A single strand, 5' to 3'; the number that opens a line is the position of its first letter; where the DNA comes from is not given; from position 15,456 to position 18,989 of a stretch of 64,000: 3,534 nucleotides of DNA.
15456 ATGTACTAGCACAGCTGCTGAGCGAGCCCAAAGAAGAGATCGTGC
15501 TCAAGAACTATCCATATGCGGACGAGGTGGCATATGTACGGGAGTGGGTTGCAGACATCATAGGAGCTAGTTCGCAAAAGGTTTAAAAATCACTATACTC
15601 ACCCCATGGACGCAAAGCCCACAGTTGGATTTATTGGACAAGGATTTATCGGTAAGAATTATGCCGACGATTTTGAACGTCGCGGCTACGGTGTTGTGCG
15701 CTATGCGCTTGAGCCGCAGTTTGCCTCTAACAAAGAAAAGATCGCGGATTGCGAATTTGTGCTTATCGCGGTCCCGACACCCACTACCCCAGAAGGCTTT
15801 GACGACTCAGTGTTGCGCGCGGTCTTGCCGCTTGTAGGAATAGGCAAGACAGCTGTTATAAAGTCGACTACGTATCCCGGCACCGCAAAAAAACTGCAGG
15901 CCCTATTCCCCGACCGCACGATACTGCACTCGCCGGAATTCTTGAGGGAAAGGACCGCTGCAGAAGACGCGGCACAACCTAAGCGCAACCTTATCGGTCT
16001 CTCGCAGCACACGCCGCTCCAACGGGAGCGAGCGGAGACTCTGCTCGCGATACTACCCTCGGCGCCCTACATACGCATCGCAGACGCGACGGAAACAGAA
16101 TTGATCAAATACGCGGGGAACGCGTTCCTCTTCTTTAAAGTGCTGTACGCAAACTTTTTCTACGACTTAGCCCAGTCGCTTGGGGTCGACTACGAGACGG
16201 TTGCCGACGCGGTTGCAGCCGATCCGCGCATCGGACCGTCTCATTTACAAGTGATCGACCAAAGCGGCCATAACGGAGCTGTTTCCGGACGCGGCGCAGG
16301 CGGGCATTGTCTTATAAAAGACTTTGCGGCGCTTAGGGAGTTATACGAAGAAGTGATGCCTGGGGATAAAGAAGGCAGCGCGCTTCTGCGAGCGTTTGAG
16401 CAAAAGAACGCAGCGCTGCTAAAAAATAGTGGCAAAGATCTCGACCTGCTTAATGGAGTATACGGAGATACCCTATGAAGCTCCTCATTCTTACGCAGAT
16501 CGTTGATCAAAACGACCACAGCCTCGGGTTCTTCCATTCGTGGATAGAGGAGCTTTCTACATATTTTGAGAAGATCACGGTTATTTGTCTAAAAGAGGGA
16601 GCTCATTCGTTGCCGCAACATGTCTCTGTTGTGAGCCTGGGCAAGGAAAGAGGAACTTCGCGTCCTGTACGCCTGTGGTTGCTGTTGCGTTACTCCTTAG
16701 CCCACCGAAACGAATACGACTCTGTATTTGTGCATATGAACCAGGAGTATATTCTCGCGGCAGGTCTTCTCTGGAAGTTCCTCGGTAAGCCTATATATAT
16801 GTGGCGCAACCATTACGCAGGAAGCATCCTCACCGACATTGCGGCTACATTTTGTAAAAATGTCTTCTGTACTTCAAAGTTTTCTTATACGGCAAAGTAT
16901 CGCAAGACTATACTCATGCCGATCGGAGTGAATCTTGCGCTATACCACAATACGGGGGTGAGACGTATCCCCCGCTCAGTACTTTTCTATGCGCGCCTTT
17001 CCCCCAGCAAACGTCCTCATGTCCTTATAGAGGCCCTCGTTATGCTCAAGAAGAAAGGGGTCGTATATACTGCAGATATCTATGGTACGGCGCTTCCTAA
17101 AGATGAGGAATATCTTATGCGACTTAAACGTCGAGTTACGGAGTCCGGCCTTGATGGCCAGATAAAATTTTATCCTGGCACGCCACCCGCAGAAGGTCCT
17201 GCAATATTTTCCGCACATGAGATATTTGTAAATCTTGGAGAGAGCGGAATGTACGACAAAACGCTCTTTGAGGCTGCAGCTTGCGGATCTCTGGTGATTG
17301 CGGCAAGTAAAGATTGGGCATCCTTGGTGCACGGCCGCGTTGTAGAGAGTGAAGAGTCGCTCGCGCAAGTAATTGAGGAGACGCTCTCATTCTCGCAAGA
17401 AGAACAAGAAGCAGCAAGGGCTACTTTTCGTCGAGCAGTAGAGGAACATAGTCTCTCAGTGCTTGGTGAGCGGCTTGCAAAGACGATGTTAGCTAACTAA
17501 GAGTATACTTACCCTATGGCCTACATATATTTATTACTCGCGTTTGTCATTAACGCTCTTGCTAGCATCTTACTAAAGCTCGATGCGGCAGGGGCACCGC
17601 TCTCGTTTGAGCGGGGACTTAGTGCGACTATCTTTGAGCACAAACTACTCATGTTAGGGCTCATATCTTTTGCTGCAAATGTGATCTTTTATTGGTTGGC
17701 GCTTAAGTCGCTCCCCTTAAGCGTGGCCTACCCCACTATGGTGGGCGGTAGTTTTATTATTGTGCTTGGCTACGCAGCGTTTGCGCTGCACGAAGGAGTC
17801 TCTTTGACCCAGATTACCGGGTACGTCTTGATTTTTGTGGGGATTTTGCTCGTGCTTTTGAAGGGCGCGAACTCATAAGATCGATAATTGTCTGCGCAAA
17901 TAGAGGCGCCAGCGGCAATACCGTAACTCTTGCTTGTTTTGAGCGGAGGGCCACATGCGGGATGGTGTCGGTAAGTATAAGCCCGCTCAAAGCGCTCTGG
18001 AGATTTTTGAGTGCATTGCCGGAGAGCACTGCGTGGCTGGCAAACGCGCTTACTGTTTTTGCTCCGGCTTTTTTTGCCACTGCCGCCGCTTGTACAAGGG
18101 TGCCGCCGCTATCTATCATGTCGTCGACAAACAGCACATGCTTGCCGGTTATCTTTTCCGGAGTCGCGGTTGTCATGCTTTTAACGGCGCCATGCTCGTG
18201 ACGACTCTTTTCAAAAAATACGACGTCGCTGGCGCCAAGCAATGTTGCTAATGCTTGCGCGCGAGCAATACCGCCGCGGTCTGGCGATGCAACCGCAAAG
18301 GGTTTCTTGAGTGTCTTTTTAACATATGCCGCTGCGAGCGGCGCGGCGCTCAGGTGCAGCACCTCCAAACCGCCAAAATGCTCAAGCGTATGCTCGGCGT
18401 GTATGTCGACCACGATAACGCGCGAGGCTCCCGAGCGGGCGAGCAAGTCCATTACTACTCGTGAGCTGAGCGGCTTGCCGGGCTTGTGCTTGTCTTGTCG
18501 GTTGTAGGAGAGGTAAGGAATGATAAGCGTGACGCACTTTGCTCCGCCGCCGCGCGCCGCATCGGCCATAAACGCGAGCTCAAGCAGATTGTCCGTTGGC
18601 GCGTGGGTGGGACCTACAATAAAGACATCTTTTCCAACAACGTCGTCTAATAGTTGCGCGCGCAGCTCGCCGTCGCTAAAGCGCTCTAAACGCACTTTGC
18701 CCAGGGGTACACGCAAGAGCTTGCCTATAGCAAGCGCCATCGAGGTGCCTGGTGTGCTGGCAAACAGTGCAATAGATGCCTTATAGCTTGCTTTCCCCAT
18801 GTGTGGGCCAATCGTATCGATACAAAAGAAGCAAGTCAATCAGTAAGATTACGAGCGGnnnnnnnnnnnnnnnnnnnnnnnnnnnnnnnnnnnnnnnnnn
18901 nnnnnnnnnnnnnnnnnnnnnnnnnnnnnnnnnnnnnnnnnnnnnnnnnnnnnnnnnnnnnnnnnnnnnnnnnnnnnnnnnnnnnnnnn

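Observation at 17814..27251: Prs + HAD-phosphatase::UbiA fusion + SDR + three GT-C-like proteins: candidate polyprenyl-phospho-pentose (DPA-like) donor pathway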

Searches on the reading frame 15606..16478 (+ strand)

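Call 3: search_protein_families(library=pfam, proteins=[window:15606-16478:+], max_evalue=0.01)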
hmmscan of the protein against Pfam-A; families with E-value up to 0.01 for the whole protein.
window:15606-16478:+ (290 aa): 3 families
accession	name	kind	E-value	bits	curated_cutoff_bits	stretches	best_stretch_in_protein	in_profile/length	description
PF00984.24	UDPG_MGDP_dh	-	3.8e-15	56.2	25.4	1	163-250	2-78/94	UDP-glucose/GDP-mannose dehydrogenase family, central domain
PF03721.20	UDPG_MGDP_dh_N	-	1e-12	48.5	27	1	42-136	70-179/187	UDP-glucose/GDP-mannose dehydrogenase family, NAD binding domain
PF03446.21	NAD_binding_2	-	0.0044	17.5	21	0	6-98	1-104/161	NAD binding domain of 6-phosphogluconate dehydrogenase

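Call 4: search_protein_families(library=ncbifam, proteins=[window:15606-16478:+], max_evalue=0.01)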
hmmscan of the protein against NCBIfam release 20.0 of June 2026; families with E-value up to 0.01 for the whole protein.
window:15606-16478:+ (290 aa): 6 families
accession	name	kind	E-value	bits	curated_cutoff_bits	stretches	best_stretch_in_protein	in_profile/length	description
TIGR03026.1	NDP-sugDHase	subfamily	3.4e-33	115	189.8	1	42-250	69-279/413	nucleotide sugar dehydrogenase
NF041297.1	UDPGDh_AglM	equivalog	1.7e-20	73.4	670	1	41-246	67-279/429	UDP-glucose 6-dehydrogenase AglM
NF011631.0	PRK15057.1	equivalog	5e-18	65.4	757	1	44-250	69-268/388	UDP-glucose 6-dehydrogenase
NF047673.2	TeichurnBiosyTuaD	equivalog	6.7e-18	65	700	1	43-267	72-293/439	UDP-glucose 6-dehydrogenase TuaD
NF040825.1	UDPMaNacDH_Arch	equivalog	6.3e-07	28.6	750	1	40-240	67-263/418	UDP-N-acetyl-D-mannosamine dehydrogenase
NF011729.0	PRK15182.1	equivalog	0.0063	15.3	592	1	33-94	61-127/425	Vi polysaccharide biosynthesis UDP-N-acetylglucosamine C-6 dehydrogenase TviB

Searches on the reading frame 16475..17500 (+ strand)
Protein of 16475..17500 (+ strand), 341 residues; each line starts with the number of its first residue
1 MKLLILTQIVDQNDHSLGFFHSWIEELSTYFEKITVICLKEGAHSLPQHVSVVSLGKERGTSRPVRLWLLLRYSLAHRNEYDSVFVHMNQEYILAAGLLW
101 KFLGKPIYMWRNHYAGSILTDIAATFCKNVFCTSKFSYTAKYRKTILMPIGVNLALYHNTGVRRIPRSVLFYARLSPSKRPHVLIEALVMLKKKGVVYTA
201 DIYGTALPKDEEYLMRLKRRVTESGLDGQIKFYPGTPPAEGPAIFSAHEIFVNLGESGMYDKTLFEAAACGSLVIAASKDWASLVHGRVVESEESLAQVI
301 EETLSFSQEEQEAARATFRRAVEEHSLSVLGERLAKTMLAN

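Call 3: search_protein_families(library=pfam, proteins=[window:16475-17500:+], max_evalue=0.01)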
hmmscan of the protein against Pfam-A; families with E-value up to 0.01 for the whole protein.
window:16475-17500:+ (341 aa): 4 families
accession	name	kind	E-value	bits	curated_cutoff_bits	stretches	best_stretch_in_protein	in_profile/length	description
PF00534.26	Glycos_transf_1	-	2.3e-11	44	26.4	1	168-278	17-123/172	Glycosyl transferases group 1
PF13692.12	Glyco_trans_1_4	-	1.8e-07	31.9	27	1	167-304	2-140/142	Glycosyl transferases group 1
PF13524.12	Glyco_trans_1_2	-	1.3e-06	28.9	25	1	220-327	27-135/144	Glycosyl transferase-like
PF13477.12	Glyco_trans_4_2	-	0.0051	17.4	23.4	1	16-106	9-100/139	Glycosyl transferase 4-like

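Call 4: search_protein_families(library=ncbifam, proteins=[window:16475-17500:+], max_evalue=0.01)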
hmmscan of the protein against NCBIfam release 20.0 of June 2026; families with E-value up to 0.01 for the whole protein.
window:16475-17500:+ (341 aa): 8 families
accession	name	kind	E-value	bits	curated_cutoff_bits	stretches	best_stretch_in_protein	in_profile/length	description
NF041876.1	EPS_EpsE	equivalog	2.2e-06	27.2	400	1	143-315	186-370/389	exopolysaccharide biosynthesis GT4 family glycosyltransferase EpsE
TIGR02918.1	TIGR02918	equivalog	8.3e-05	21.5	574.6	1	89-275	246-420/500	accessory Sec system glycosyltransferase GtfA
NF041010.1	glycosy_Agl16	equivalog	9.1e-05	21.5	575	1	144-232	157-238/352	glycosylation protein Agl16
TIGR03449.1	mycothiol_MshA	equivalog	0.00012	21.1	462.5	1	161-278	215-334/406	D-inositol-3-phosphate glycosyltransferase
NF038295.1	EPS_HpsP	equivalog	0.00015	20.9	550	1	146-316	179-362/388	hormogonium polysaccharide biosynthesis glycosyltransferase HpsP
TIGR03088.1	stp2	hypoth_equivalog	0.00036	19.7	409.05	1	170-321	198-353/374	TIGR03088 family PEP-CTERM/XrtA system glycosyltransferase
TIGR04005.1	wcaL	equivalog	0.0017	17.3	537.6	1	150-252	204-303/406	colanic acid biosynthesis glycosyltransferase WcaL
NF038255.1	exopoly_VpsD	equivalog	0.0072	15.2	300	0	173-232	210-267/381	VpsD family glycosyltransferase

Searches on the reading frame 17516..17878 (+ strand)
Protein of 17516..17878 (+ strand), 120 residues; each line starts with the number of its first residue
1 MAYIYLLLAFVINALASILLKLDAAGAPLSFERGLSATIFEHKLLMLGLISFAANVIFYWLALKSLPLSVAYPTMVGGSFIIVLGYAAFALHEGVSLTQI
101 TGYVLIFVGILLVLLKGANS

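Call 3: search_protein_families(library=pfam, proteins=[window:17516-17878:+], max_evalue=0.01)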
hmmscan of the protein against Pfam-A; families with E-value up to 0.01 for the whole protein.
window:17516-17878:+ (120 aa): 3 families
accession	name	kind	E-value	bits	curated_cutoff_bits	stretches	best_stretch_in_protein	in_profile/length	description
PF10639.15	TMEM234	-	0.0014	19.1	30.1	1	35-113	35-112/113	Putative transmembrane family 234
PF00893.25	Multi_Drug_Res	-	0.0019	19.1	23.7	0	1-106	1-93/93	Small Multidrug Resistance protein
PF00892.27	EamA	-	0.0042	17.8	28.2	1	9-114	37-134/135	EamA-like transporter family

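Call 4: search_protein_families(library=ncbifam, proteins=[window:17516-17878:+], max_evalue=0.01)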
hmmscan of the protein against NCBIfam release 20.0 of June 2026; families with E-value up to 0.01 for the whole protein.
window:17516-17878:+ (120 aa): 9 families
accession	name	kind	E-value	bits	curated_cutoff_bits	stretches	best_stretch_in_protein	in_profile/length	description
NF002816.2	PRK02971.1-2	equivalog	4.5e-08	33.6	99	1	18-115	15-118/120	4-amino-4-deoxy-L-arabinose-phosphoundecaprenol flippase subunit ArnF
NF051482.1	EbrB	exception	7.4e-06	26.6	160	1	40-113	27-101/105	SMR family multidrug efflux transporter EbrB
NF011625.2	PRK15051.1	equivalog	1.2e-05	25.5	92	1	41-113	34-107/111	4-amino-4-deoxy-L-arabinose-phosphoundecaprenol flippase subunit ArnE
NF000384.1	QacCGHJ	equivalog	0.00021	21.5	160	1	1-115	1-102/107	QacCGHJ group quaternary ammonium compound efflux SMR transporter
NF000023.1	qac_SMR_C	exception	0.00026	21.1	200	1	1-113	1-100/107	quaternary ammonium compound efflux SMR transporter QacC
NF012170.0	qac_SMR_J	exception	0.00032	21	210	1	46-117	32-104/107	quaternary ammonium compound efflux SMR transporter QacJ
TIGR03340.1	phn_DUF6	hypoth_equivalog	0.0014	18.3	288.15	1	42-115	60-135/281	phosphonate utilization associated putative membrane protein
NF000277.1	qac_SMR_G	exception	0.0041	17.4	200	0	48-115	35-102/107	quaternary ammonium compound efflux SMR transporter QacG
NF000279.1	qac_SMR_H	exception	0.0054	17.1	205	0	1-114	1-101/107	quaternary ammonium compound efflux SMR transporter QacH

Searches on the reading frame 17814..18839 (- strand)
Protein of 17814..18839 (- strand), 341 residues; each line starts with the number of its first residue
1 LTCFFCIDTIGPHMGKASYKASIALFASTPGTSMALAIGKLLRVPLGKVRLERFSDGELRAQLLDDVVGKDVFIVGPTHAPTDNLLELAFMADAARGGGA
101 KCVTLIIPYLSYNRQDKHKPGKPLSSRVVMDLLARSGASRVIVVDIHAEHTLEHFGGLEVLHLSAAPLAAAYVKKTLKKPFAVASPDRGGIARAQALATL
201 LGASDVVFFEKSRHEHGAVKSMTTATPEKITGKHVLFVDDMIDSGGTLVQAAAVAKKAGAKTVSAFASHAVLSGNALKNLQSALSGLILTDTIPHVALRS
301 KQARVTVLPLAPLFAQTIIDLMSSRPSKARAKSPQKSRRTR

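Call 3: search_protein_families(library=pfam, proteins=[window:17814-18839:-], max_evalue=0.01)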
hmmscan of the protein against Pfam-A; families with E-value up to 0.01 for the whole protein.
window:17814-18839:- (341 aa): 4 families
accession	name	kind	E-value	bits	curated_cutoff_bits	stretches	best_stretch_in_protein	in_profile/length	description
PF13793.12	Pribosyltran_N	-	2.2e-29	102.1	25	1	24-137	2-117/117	N-terminal domain of ribose phosphate pyrophosphokinase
PF00156.33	Pribosyltran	-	8e-16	58.2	26.3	1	169-274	19-129/158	Phosphoribosyl transferase domain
PF14572.12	Pribosyl_synth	-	1.2e-11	45.3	27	1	229-318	80-170/184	Phosphoribosyl synthetase-associated domain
PF14681.12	UPRTase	-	4.8e-06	26.6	27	1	166-285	52-173/206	Uracil phosphoribosyltransferase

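Call 4: search_protein_families(library=ncbifam, proteins=[window:17814-18839:-], max_evalue=0.01)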
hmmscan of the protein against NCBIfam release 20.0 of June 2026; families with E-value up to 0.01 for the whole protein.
window:17814-18839:- (341 aa): 28 families (the best 25 are shown)
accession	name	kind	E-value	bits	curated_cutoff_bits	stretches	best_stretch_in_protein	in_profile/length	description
TIGR01251.1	ribP_PPkin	subfamily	2.7e-78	263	113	1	25-321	3-298/309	ribose-phosphate diphosphokinase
NF002320.0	PRK01259.1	subfamily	3.6e-74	250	297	1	20-323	4-306/316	ribose-phosphate diphosphokinase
NF002844.0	PRK03092.1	equivalog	3.8e-59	200.6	438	1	20-323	9-314/326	ribose-phosphate diphosphokinase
NF002618.0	PRK02269.1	equivalog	8.5e-58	196.5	460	1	21-327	4-312/321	ribose-phosphate diphosphokinase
NF002095.0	PRK00934.1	equivalog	1.3e-57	195.2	296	1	31-295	9-269/287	ribose-phosphate diphosphokinase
NF003428.0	PRK04923.1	equivalog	3.3e-56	190.8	536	1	23-319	7-305/319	ribose-phosphate diphosphokinase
NF002758.0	PRK02812.1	equivalog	9.3e-56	189.3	518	1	20-320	19-318/330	ribose-phosphate pyrophosphokinase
NF005537.0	PRK07199.1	subfamily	2e-48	165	322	1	30-297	10-277/301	ribose-phosphate diphosphokinase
NF002686.0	PRK02458.1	equivalog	5.4e-47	160.8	506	1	16-326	3-311/323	ribose-phosphate diphosphokinase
NF001815.0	PRK00553.1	equivalog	8.4e-47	159.9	484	1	31-319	18-309/332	ribose-phosphate pyrophosphokinase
NF005299.0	PRK06827.1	subfamily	2.9e-29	102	327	1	49-286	58-318/383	phosphoribosylpyrophosphate synthetase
NF001097.0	PRK00129.1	equivalog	3.1e-07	30.4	114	1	166-283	57-173/209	uracil phosphoribosyltransferase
TIGR00336.1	pyrE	equivalog_domain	3.2e-06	27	106.8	1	166-268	42-144/173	orotate phosphoribosyltransferase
NF005592.0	PRK07322.1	subfamily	8.3e-06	25.3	143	1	225-267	113-155/180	adenine phosphoribosyltransferase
NF006605.0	PRK09162.1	equivalog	5.4e-05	22.7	181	1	225-266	91-132/183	hypoxanthine-guanine phosphoribosyltransferase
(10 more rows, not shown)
